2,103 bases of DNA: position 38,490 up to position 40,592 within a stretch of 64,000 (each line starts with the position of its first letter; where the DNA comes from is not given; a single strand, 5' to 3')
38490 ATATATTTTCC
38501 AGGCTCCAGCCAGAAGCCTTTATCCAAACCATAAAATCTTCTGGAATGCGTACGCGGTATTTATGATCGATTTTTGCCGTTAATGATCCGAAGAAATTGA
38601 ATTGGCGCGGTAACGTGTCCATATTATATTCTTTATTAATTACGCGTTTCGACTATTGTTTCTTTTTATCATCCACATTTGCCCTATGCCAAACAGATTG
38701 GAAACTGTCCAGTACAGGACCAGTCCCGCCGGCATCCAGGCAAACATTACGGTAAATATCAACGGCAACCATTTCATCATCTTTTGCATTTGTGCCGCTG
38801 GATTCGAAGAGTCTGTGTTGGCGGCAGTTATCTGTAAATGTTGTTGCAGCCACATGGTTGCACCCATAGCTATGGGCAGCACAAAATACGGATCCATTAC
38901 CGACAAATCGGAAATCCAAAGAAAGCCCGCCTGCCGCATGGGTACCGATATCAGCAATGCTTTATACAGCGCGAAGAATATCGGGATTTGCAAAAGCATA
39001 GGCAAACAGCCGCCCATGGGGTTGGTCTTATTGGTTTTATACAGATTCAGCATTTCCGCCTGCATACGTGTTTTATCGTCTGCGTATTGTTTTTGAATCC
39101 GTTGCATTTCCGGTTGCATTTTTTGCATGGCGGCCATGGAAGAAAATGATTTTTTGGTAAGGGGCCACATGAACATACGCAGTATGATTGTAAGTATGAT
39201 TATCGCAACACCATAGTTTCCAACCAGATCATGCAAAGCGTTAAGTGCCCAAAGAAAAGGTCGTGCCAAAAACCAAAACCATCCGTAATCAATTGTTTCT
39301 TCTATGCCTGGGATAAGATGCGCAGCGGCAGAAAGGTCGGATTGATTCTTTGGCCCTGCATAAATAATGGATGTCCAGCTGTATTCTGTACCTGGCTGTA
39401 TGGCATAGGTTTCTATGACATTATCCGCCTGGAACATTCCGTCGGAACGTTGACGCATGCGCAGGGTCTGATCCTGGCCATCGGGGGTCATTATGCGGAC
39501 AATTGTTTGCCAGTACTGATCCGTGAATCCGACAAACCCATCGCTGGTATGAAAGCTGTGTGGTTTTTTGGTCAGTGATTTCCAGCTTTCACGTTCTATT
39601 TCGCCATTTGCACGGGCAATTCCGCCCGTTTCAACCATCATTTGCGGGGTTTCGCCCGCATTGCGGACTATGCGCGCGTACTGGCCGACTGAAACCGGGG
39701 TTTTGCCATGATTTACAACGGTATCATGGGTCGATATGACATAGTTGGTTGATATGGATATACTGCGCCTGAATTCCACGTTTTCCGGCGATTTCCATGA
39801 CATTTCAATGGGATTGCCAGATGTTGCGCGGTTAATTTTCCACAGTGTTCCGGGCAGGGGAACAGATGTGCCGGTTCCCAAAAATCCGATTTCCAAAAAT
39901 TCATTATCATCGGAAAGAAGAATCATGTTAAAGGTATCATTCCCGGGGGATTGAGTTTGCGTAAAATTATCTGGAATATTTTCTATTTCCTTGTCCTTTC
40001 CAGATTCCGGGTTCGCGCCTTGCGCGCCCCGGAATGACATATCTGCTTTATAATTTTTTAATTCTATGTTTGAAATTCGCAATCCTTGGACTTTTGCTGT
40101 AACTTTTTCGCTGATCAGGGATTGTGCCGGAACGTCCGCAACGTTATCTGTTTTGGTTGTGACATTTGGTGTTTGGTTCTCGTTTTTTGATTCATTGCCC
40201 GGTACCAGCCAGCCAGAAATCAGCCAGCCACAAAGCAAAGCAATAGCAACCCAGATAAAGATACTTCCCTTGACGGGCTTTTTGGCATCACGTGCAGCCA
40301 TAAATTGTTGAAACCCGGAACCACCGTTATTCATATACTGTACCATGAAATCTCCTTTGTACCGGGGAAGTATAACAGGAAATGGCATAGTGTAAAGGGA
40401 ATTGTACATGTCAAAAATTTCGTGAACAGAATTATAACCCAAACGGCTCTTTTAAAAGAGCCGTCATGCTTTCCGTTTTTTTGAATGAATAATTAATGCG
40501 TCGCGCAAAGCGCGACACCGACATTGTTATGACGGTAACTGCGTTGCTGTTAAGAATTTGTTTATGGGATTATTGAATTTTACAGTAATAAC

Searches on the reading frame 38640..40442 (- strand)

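Call 32: search_protein_families(library=pfam, proteins=[window:38640-40442:-], max_evalue=0.00001)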
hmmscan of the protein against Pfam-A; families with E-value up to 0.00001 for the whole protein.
window:38640-40442:- (600 aa): 2 families
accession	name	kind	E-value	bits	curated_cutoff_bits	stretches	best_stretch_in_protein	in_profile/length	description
PF02096.25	60KD_IMP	-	3.7e-60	203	35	1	410-594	1-163/163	60Kd inner membrane protein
PF14849.12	YidC_periplas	-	3.6e-40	139.1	24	1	167-398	33-282/283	YidC periplasmic domain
